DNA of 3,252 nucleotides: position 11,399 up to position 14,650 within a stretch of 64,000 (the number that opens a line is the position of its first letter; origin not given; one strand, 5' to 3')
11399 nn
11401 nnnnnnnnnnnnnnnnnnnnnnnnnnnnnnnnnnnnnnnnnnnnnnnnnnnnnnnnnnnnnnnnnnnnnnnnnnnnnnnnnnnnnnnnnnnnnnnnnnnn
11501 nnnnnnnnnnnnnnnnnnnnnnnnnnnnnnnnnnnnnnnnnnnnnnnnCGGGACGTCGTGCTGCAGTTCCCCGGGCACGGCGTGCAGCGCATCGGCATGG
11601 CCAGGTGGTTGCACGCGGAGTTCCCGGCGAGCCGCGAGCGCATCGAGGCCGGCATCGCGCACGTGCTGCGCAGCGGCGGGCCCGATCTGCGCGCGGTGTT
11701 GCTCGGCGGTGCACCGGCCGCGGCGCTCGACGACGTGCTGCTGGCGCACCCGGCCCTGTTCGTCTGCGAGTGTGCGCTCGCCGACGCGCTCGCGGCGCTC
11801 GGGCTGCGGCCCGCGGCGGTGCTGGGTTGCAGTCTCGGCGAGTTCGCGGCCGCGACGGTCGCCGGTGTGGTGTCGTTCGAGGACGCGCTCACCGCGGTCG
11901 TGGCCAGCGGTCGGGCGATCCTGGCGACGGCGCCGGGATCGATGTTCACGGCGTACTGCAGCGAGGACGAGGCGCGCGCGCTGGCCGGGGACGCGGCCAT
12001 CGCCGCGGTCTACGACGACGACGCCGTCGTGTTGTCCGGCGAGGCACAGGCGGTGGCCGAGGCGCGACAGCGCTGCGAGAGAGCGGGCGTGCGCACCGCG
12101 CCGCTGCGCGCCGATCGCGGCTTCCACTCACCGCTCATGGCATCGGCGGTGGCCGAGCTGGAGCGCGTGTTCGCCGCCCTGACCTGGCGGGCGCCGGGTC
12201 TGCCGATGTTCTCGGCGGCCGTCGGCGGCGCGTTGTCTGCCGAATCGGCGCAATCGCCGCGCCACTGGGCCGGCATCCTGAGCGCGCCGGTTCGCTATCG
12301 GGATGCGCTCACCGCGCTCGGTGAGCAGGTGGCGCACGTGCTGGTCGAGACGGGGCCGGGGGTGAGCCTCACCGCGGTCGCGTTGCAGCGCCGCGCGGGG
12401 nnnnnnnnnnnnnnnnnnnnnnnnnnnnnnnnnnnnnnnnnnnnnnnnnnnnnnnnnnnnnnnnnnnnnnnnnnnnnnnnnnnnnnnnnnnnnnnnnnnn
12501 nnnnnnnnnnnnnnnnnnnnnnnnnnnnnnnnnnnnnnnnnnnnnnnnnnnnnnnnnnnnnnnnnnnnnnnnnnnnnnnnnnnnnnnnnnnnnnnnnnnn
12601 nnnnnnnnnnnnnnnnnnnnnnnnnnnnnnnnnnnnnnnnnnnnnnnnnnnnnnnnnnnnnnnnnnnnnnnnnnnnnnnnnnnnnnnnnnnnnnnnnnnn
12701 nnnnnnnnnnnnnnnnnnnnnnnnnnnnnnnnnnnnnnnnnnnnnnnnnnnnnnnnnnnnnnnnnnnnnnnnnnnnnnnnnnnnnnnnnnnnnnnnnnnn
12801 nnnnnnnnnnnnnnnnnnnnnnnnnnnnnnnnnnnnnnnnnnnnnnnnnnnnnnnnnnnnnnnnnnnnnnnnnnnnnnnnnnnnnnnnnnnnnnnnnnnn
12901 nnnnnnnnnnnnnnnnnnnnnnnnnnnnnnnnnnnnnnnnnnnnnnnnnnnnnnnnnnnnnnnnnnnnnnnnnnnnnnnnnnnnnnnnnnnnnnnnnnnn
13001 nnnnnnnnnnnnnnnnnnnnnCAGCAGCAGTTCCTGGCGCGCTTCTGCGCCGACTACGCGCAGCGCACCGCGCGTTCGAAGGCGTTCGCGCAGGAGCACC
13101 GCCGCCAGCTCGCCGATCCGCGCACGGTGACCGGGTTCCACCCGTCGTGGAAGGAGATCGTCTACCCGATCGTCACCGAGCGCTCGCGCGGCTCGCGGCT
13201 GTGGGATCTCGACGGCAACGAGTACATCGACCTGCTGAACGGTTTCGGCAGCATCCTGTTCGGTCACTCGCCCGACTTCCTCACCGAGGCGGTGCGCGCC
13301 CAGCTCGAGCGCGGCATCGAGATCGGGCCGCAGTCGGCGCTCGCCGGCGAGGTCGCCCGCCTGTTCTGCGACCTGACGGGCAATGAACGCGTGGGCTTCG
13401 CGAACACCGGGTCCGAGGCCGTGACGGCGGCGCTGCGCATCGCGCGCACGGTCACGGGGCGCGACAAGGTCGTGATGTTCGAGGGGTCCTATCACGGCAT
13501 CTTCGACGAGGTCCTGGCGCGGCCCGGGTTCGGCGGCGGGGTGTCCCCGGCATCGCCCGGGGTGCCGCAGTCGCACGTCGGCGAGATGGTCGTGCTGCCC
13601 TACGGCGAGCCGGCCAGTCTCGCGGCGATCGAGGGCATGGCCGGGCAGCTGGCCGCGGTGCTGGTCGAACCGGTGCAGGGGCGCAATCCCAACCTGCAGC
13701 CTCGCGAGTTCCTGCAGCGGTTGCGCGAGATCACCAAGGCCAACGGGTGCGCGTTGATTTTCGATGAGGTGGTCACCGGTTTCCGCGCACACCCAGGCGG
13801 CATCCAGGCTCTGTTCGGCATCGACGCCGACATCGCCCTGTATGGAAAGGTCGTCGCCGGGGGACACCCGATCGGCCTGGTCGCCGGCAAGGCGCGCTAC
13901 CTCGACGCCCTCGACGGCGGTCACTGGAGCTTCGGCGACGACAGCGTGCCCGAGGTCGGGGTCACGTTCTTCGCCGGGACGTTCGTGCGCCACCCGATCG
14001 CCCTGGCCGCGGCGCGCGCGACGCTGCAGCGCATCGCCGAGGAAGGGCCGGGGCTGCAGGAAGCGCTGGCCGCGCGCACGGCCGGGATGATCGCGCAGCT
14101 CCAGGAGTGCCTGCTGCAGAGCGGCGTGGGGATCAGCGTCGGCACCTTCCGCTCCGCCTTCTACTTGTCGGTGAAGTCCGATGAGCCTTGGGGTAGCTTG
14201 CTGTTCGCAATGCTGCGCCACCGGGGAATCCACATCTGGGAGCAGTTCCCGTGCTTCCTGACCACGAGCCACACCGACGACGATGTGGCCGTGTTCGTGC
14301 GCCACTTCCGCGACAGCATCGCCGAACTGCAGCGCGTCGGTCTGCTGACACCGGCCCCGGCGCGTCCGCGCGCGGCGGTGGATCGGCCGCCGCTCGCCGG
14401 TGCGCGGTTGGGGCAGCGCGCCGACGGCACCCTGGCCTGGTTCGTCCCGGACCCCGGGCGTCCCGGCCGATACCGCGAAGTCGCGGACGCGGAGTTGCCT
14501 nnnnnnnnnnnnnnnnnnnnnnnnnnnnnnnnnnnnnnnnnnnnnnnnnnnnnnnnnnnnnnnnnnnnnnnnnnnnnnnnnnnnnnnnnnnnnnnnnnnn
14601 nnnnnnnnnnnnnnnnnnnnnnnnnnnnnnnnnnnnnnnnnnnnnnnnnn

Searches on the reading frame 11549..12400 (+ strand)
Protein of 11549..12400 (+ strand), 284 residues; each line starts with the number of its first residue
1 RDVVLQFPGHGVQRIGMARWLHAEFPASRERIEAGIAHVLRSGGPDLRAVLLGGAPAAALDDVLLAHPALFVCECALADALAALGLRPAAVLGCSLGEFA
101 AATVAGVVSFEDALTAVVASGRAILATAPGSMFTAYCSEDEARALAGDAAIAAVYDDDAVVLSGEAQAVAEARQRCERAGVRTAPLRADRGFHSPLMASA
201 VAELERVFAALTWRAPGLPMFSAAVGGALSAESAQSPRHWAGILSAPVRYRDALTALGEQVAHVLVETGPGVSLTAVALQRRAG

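Call 41: search_solved_structures(query=window:11549-12400:+, show_alignments=3, max_evalue=0.00001)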
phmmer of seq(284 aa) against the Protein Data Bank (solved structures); distinct sequences matched with E-value up to 0.00001: 101 (the best 60 are shown).
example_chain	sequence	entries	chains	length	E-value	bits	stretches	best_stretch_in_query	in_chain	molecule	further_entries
11sz_A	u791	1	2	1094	1.2e-35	126.7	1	5-280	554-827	6-deoxyerythronolide-B synthase, Erythronolide synthase EryA2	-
6iyo_A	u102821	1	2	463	3.1e-34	122.1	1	5-279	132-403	Type I modular polyketide synthase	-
9iyw_A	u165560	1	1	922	1.9e-32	116.2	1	6-278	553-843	Polyketide synthase,GfsA KSQ-AncAT chimeric protein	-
4mz0_A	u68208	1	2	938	1.2e-31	113.7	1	3-275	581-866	CurL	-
5yda_A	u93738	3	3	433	7.5e-29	104.5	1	4-281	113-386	PKS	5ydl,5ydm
8xjy_A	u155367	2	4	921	2.7e-26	96.1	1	5-277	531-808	Polyketide synthase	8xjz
8xju_A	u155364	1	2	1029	3.4e-26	95.8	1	5-277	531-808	Polyketide synthase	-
8ee0_A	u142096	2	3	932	5.1e-26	95.2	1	4-274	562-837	6-deoxyerythronolide B synthase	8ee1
8in9_A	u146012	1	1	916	2e-25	93.2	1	5-278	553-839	Polyketide synthase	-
7vee_A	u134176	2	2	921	2e-25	93.2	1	5-278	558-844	Polyketide synthase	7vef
8g4u_A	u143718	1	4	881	1e-24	90.9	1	3-278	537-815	EryAIII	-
3hjv_A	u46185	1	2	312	8e-23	84.7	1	5-277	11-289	Malonyl Coa-acyl carrier protein transacylase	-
6l3m_A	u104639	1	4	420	2.8e-22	82.9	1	3-277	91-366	Polyketide synthase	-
6l3n_A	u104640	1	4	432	3e-22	82.8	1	3-277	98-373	polyketide synthase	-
6j0u_A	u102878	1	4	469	7e-22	81.6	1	3-277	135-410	Type 1 modular polyketide synthase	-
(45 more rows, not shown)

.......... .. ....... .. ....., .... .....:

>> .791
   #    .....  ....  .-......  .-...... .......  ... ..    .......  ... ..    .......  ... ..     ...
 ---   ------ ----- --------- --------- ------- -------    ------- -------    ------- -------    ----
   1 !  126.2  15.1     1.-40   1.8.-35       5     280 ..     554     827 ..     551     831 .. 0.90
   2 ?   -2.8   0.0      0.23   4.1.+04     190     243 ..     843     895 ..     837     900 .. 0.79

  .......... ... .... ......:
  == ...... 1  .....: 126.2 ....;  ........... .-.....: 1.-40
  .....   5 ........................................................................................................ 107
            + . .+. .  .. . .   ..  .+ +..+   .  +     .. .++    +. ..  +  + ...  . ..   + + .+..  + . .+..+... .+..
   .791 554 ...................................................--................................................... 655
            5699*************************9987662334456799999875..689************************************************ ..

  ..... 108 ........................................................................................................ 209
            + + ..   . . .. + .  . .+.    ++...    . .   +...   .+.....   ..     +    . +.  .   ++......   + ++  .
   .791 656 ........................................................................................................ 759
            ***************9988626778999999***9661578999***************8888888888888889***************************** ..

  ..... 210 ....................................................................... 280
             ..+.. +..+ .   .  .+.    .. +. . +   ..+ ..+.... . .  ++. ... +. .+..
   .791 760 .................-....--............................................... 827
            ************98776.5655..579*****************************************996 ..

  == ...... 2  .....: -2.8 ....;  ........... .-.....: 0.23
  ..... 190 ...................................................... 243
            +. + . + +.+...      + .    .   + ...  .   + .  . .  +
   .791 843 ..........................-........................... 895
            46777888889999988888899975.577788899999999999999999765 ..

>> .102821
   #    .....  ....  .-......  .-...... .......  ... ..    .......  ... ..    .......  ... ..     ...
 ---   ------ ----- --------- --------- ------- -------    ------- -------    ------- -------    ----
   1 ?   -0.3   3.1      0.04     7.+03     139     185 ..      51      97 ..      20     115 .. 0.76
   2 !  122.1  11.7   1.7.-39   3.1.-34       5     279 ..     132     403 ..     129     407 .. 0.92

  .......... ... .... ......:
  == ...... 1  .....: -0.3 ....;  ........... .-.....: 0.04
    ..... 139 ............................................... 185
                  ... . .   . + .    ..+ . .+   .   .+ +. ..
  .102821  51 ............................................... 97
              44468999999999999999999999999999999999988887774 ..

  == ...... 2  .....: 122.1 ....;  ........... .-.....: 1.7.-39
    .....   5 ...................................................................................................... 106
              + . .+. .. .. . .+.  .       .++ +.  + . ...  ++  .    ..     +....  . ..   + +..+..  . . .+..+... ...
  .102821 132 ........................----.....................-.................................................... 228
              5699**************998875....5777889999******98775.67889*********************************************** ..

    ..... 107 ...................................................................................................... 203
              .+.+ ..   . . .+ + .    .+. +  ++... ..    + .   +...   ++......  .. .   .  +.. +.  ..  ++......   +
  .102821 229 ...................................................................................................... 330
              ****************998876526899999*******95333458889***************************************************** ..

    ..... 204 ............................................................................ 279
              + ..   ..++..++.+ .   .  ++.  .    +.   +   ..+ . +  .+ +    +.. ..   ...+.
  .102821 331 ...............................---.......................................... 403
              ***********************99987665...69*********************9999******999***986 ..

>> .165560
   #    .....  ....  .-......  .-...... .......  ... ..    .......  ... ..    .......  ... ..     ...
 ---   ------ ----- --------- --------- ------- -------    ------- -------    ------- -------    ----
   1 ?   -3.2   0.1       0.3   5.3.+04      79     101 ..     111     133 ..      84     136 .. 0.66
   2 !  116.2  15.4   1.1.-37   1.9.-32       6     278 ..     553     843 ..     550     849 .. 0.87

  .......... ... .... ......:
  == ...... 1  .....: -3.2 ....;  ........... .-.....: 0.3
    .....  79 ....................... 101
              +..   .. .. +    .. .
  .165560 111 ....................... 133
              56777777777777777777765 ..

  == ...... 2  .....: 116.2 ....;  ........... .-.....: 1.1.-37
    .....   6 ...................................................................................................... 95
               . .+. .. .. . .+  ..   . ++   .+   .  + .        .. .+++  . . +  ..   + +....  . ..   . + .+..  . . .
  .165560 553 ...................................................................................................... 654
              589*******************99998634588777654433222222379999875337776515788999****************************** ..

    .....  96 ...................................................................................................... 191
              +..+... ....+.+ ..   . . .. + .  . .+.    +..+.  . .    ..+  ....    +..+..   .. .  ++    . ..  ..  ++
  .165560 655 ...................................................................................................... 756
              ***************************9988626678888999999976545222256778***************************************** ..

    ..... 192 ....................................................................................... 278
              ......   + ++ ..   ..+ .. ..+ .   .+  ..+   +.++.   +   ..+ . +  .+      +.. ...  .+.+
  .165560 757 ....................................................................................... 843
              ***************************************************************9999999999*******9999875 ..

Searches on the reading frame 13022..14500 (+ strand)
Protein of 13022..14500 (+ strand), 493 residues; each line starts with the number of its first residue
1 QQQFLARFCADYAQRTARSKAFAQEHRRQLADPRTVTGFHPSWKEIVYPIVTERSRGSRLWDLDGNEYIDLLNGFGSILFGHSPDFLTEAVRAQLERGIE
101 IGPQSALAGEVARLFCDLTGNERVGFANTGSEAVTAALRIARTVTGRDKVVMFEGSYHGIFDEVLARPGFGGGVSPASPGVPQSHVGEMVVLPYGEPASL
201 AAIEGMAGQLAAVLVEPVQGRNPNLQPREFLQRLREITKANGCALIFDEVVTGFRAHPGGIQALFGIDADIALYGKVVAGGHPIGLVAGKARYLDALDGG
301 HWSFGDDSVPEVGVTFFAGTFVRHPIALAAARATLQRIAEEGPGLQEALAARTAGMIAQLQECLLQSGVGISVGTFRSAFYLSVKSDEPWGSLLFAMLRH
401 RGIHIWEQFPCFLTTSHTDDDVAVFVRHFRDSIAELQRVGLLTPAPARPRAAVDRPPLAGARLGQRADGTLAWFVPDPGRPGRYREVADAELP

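Call 62: search_solved_structures(query=window:13022-14500:+, show_alignments=2, max_evalue=1e-10)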
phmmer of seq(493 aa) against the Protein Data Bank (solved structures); distinct sequences matched with E-value up to 1e-10: 122 (the best 60 are shown).
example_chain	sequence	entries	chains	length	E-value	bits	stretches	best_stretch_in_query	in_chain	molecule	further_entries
6kfm_A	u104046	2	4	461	6.4e-126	424.2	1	1-446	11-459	Mycosubtilin synthase subunit A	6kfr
6kfu_A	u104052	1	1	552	1.2e-125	423.3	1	1-446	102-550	Mycosubtilin synthase subunit A,Mycosubtilin synthase subunit A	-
3bs8_A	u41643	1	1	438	9e-55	189.5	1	44-437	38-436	Glutamate-1-semialdehyde 2,1-aminomutase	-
3l44_A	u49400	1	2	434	2.9e-54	187.8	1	48-426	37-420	Glutamate-1-semialdehyde 2,1-aminomutase 1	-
6w80_A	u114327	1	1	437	1.2e-53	185.8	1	48-382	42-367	Glutamate-1-semialdehyde 2,1-aminomutase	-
5i92_A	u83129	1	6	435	1.8e-53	185.2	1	49-369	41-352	Glutamate-1-semialdehyde 2,1-aminomutase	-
3fq8_A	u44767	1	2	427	2.8e-53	184.6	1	48-376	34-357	Glutamate-1-semialdehyde 2,1-aminomutase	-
2hoy_A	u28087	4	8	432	4.8e-53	183.8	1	48-376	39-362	Glutamate-1-semialdehyde 2,1-aminomutase (GSAM) apo-form | Glutamate-1-semialdehyde 2,1-aminomutase (GSAM) pmp-form | Glutamate-1-semialdehyde 2,1-aminomutase (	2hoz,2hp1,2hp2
3fq7_A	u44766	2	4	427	4.9e-53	183.8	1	48-376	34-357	Glutamate-1-semialdehyde 2,1-aminomutase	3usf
3fqa_A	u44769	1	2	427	5.2e-53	183.7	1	48-376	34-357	Glutamate-1-semialdehyde 2,1-aminomutase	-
2gsa_A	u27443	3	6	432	9e-53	182.9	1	48-376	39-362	GLUTAMATE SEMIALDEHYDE AMINOTRANSFERASE | PROTEIN (GLUTAMATE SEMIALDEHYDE AMINOTRANSFERASE)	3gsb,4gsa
3k28_A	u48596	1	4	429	1.7e-52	182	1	47-343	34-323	Glutamate-1-semialdehyde 2,1-aminomutase 2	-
5hdm_A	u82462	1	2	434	3.4e-52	181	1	48-356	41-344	Glutamate-1-semialdehyde 2,1-aminomutase 1, chloroplastic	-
2cfb_A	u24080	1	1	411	9.7e-51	176.2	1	48-371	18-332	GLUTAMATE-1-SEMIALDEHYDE 2,1-AMINOMUTASE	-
2e7u_A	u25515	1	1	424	1.8e-48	168.7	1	20-381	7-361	Glutamate-1-semialdehyde 2,1-aminomutase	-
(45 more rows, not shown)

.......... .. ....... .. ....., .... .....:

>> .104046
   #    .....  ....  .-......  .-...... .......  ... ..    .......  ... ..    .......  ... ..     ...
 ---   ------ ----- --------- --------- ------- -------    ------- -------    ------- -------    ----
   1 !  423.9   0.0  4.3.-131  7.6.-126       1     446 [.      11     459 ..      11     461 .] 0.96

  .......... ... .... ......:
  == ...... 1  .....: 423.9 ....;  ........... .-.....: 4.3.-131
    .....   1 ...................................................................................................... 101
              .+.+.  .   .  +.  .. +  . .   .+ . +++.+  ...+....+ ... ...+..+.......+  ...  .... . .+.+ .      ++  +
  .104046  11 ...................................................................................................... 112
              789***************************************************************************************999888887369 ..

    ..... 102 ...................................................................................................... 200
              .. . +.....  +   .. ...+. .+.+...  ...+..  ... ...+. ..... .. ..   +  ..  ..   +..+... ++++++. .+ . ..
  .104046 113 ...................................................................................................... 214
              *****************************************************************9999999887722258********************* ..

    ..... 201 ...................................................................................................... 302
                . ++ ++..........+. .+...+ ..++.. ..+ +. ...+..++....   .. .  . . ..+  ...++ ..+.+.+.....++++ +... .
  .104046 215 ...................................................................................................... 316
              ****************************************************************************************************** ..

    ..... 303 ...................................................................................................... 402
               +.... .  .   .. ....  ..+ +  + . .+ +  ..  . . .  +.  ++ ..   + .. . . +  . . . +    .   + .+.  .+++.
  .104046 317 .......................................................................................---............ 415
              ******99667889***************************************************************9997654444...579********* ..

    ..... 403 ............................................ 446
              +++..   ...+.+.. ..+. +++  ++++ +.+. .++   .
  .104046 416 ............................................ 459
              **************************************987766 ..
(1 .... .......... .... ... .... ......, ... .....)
